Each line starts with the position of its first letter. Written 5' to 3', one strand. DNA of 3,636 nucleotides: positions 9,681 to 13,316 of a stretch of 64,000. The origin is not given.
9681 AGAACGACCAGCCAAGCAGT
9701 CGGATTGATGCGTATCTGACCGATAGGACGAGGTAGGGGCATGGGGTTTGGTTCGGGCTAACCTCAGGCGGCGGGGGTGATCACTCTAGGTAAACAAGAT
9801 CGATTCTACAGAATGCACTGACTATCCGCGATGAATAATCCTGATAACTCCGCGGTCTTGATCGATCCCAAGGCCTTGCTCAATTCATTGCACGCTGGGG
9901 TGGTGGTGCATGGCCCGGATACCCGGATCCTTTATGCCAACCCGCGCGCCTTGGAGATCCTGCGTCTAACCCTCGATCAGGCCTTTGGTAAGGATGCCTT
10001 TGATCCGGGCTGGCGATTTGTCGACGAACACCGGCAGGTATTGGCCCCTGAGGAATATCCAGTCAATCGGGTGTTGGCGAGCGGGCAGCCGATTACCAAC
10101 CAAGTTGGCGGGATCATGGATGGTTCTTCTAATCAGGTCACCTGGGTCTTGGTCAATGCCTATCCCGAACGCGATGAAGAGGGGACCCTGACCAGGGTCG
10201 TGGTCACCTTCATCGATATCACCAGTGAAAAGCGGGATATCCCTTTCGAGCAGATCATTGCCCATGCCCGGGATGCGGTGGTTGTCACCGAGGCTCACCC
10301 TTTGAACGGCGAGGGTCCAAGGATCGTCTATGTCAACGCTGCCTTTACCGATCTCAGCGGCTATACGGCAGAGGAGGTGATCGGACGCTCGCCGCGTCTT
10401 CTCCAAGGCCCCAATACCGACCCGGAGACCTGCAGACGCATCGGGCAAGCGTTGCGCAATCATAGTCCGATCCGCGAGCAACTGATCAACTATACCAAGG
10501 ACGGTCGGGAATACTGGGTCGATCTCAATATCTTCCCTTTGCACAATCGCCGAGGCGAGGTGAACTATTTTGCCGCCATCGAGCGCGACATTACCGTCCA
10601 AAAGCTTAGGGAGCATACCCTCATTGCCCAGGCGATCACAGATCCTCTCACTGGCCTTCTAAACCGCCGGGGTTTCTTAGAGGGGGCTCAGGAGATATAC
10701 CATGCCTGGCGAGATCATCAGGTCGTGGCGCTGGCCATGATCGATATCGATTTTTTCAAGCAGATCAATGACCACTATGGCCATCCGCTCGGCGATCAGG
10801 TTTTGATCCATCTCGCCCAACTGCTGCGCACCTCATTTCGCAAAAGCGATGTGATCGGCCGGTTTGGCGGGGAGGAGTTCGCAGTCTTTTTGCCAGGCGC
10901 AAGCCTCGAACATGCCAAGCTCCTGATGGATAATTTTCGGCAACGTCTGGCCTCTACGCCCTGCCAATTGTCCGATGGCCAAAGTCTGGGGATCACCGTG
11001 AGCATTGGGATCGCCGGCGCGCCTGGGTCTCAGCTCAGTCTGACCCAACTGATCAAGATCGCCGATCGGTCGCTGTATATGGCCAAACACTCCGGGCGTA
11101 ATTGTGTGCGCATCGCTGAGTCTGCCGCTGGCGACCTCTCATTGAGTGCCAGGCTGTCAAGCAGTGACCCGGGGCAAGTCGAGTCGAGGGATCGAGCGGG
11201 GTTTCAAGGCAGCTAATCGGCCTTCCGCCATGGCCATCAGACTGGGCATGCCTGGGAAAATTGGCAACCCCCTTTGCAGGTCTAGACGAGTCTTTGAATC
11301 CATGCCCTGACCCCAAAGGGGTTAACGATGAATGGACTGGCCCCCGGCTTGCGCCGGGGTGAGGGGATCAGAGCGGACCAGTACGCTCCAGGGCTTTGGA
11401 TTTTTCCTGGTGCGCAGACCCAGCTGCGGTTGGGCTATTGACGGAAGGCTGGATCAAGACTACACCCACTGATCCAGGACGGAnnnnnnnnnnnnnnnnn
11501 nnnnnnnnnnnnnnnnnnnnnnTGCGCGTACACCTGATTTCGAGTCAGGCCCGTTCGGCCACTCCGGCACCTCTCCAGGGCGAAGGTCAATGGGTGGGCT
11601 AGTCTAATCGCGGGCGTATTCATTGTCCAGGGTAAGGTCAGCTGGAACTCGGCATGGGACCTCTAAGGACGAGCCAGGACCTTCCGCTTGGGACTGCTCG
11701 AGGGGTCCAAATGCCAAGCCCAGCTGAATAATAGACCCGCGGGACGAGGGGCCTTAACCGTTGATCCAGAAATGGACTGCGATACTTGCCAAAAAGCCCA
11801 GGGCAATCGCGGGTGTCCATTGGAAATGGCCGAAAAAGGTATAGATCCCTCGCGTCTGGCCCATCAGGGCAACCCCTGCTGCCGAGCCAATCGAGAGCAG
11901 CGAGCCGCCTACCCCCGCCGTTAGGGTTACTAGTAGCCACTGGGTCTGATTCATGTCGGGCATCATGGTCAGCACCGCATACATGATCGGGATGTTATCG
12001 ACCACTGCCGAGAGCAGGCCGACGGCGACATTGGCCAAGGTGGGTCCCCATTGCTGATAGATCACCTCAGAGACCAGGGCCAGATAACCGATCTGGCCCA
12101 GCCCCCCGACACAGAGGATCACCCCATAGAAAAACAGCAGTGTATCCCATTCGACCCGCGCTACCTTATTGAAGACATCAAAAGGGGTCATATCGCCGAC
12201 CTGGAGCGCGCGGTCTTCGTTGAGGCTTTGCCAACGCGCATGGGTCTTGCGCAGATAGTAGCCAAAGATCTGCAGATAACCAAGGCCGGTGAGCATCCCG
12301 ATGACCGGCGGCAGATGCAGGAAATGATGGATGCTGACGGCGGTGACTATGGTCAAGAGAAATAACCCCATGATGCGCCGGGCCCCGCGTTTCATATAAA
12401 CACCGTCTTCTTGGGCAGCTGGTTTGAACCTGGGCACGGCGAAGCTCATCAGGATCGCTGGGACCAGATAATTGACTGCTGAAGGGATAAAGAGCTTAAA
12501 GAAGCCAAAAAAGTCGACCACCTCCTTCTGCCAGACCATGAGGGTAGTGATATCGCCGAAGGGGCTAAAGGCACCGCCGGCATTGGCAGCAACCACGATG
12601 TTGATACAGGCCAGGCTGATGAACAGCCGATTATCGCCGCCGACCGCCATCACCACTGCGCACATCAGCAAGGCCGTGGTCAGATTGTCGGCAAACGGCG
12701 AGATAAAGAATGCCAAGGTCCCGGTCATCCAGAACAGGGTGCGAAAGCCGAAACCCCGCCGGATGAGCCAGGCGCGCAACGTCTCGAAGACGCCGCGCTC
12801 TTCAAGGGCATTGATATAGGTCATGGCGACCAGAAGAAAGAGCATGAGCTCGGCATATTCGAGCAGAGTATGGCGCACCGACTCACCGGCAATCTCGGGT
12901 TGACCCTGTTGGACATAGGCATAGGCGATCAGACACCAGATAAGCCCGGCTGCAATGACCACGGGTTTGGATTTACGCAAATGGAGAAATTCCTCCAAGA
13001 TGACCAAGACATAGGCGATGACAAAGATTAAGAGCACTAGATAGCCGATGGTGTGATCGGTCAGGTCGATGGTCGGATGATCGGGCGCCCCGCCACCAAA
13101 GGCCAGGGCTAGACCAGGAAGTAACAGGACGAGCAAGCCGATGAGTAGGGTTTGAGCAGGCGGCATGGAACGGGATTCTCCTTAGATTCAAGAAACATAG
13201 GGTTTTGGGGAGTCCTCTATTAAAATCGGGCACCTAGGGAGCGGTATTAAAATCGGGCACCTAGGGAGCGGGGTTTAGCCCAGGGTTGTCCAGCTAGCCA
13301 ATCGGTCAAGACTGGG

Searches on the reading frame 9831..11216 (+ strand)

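Call 55: search_protein_families(library=pfam, proteins=[window:9831-11216:+], max_evalue=0.0001)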
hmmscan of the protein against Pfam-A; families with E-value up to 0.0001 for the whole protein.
window:9831-11216:+ (461 aa): 6 families
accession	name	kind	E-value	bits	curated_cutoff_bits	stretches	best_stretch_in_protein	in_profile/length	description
PF00990.26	GGDEF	-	3.7e-43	147.5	23.8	1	268-424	1-160/161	Diguanylate cyclase, GGDEF domain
PF13426.13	PAS_9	-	9.6e-31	106.6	27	2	160-255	9-102/103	PAS domain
PF08448.16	PAS_4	-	1.6e-27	96.4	23.1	2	164-257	16-108/110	PAS fold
PF00989.32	PAS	-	9.2e-23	80.9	22.6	2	163-254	21-113/113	PAS fold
PF13188.13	PAS_8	-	5.1e-14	52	21.8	2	139-202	3-58/65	PAS domain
PF08447.18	PAS_3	-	7.2e-10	39.4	25.6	1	165-247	1-85/89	PAS fold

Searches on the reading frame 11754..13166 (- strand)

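Call 55: search_protein_families(library=pfam, proteins=[window:11754-13166:-], max_evalue=0.0001)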
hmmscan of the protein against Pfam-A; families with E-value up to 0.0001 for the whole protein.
window:11754-13166:- (470 aa): 1 family
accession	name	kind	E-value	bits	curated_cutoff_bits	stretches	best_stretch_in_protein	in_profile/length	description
PF03600.22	CitMHS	-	2.2e-39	135.9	31.9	1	52-418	1-336/336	Citrate transporter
